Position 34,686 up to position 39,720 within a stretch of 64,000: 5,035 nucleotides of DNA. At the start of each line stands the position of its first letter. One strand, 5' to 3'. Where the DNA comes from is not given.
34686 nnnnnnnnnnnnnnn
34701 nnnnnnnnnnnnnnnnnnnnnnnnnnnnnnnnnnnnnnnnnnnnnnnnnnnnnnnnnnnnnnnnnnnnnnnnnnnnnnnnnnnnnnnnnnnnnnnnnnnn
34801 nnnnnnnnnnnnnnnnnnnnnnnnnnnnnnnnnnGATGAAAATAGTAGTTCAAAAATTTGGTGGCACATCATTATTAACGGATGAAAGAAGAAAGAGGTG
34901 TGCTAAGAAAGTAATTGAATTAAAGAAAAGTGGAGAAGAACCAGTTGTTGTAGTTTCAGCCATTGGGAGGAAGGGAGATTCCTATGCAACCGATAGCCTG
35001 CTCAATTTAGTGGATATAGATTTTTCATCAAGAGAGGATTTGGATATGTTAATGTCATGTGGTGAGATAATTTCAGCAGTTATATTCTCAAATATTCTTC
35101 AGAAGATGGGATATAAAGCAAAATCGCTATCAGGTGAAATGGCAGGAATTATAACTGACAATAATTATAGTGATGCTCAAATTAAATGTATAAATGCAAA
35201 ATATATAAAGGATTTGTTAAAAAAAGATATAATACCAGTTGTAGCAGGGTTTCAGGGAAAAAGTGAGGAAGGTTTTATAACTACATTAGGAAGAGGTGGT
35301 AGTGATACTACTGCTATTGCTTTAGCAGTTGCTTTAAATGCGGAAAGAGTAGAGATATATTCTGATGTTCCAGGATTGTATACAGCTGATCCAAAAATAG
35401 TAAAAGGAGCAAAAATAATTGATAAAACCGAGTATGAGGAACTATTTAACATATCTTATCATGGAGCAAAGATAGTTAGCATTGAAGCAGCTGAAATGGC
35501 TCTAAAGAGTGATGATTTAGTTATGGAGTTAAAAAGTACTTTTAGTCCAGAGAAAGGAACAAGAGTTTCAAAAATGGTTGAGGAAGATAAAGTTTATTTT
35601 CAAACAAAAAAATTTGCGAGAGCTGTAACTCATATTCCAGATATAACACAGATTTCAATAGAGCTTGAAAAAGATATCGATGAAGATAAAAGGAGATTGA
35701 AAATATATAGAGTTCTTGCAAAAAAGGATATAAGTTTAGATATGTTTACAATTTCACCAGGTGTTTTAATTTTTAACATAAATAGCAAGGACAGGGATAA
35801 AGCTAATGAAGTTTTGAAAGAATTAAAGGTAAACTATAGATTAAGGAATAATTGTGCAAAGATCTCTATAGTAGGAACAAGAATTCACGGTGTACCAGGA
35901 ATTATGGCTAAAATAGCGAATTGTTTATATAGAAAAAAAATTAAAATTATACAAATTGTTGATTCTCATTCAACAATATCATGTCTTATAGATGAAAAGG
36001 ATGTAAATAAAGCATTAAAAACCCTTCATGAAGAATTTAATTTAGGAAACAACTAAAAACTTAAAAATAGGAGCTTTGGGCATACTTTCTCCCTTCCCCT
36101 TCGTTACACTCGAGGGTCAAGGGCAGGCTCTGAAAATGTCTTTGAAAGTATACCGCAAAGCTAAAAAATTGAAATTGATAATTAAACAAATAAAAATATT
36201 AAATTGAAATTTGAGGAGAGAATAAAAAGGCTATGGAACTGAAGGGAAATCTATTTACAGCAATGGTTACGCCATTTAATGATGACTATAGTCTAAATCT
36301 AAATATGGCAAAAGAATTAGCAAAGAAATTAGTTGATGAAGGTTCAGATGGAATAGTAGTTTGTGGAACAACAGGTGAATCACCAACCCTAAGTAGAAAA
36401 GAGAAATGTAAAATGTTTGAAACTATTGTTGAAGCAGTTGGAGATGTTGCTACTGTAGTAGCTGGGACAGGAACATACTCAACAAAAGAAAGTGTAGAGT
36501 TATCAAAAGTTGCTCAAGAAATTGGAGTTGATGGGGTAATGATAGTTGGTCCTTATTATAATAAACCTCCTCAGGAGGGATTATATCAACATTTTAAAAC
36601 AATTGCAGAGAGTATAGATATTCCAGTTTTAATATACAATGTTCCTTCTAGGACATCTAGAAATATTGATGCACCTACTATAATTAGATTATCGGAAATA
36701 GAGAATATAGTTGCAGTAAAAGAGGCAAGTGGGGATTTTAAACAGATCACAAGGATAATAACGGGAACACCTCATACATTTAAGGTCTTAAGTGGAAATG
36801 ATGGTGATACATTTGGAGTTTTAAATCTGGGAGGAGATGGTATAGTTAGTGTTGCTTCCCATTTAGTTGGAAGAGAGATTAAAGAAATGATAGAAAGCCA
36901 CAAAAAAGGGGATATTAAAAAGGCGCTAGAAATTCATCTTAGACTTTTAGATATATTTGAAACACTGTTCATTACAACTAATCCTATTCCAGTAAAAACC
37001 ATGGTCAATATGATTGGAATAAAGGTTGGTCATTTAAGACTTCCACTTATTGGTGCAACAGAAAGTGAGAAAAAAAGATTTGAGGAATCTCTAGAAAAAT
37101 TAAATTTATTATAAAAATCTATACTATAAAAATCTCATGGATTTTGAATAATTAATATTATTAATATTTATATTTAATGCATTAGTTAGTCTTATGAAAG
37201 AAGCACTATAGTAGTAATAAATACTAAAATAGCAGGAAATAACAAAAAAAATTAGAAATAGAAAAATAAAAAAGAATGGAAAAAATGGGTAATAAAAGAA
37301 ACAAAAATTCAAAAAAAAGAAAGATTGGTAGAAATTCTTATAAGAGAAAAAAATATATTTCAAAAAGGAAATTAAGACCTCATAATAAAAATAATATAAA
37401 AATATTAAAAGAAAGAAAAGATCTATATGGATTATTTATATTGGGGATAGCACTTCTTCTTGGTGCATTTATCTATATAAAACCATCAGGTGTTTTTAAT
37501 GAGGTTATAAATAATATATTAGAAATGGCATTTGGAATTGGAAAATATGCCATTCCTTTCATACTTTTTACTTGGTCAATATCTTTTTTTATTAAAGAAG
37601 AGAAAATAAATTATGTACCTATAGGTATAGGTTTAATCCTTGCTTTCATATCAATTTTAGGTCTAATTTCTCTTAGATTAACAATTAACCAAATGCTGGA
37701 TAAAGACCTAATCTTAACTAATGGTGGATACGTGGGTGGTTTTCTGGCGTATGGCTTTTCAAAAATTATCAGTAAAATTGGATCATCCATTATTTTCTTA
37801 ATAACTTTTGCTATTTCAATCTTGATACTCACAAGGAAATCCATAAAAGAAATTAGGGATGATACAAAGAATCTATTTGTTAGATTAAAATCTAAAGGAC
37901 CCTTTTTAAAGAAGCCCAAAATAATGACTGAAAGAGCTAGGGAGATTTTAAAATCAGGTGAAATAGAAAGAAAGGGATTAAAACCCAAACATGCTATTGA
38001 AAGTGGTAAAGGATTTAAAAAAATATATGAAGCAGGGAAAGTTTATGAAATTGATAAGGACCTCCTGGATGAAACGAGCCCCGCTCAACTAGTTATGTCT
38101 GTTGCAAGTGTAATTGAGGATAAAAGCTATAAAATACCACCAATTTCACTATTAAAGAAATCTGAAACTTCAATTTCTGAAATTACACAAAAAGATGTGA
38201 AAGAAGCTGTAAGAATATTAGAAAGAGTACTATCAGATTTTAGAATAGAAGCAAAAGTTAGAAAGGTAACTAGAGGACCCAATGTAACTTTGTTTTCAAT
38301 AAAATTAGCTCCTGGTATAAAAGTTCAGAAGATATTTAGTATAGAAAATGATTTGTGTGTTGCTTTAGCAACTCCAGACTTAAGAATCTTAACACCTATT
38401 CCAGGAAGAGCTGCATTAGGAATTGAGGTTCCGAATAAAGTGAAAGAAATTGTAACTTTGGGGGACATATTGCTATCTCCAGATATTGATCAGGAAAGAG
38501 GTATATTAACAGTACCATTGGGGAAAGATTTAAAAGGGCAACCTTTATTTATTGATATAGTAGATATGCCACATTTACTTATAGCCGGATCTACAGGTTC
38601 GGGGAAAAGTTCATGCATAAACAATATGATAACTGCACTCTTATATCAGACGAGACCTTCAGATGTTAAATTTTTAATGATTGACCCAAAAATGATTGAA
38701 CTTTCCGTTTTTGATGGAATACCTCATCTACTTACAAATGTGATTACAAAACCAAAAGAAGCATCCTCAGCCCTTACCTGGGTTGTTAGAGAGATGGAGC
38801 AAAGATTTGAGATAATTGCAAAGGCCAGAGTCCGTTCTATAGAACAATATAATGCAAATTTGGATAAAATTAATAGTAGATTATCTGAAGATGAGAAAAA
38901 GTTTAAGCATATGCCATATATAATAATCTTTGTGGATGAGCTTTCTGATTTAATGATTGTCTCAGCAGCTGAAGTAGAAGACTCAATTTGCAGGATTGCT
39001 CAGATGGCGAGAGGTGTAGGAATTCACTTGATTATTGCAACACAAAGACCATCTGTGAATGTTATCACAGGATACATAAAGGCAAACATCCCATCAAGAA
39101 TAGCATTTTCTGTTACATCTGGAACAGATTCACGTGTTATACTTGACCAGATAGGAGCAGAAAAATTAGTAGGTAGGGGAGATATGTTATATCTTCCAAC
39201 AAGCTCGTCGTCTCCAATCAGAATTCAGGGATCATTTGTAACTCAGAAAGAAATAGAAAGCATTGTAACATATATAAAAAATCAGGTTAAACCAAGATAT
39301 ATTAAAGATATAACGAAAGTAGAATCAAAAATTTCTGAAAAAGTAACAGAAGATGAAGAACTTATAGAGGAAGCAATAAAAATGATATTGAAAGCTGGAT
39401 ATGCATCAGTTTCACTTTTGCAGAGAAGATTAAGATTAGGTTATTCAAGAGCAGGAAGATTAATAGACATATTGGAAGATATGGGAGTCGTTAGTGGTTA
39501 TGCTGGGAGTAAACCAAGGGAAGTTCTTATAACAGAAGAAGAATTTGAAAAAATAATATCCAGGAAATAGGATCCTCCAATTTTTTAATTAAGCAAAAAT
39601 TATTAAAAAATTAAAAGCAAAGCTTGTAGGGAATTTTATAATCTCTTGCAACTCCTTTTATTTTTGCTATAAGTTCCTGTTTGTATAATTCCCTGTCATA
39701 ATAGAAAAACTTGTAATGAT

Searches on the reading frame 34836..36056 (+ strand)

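Call 42: search_protein_families(library=pfam, proteins=[window:34836-36056:+], max_evalue=0.00001)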
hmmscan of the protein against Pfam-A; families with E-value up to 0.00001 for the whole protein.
window:34836-36056:+ (406 aa): 3 families
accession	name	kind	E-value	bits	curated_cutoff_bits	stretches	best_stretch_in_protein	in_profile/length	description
PF00696.33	AA_kinase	-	4.7e-48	164.4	24.9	1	2-224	1-225/234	Amino acid kinase family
PF13840.12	ACT_7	-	1.3e-20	73.4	27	1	337-399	3-65/65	ACT domain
PF22468.2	ACT_9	-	2.6e-20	72.4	27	1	343-401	1-61/61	ACT domain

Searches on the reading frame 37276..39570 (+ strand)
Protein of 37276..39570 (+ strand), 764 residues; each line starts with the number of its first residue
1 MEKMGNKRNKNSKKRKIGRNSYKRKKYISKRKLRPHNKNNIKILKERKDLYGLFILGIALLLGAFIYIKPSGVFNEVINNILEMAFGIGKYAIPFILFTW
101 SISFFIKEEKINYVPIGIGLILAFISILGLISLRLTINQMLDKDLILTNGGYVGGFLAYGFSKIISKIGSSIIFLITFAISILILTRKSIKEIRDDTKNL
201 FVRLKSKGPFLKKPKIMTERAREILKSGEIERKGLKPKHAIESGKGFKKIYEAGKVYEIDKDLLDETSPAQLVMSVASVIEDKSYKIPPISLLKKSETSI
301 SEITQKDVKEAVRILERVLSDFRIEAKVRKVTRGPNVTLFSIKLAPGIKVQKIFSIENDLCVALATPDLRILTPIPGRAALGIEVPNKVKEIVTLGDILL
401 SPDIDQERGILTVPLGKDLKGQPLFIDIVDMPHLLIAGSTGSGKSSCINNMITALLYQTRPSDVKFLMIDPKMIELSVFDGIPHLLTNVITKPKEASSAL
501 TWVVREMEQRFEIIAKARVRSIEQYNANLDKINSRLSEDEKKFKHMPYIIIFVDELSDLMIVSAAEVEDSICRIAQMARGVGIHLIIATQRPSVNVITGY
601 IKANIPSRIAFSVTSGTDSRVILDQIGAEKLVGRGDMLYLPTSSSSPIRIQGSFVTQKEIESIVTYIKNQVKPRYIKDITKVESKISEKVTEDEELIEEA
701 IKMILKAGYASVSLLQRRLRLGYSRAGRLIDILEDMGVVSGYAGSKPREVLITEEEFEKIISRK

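Call 42: search_protein_families(library=pfam, proteins=[window:37276-39570:+], max_evalue=0.00001)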
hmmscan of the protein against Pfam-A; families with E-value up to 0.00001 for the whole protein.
window:37276-39570:+ (764 aa): 4 families
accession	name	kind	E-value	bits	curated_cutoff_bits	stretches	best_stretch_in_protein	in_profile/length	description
PF01580.24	FtsK_SpoIIIE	-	2.5e-62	210.7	24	1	397-594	4-221/221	FtsK/SpoIIIE family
PF17854.6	FtsK_alpha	-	1.4e-28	99.4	22.9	1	287-387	1-101/101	FtsK alpha domain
PF09397.16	FtsK_gamma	-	3e-24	84.9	30.6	1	692-753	2-63/63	Ftsk gamma domain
PF13491.11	FtsK_4TM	-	1.8e-13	51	23.1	1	80-196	56-169/171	4TM region of DNA translocase FtsK/SpoIIIE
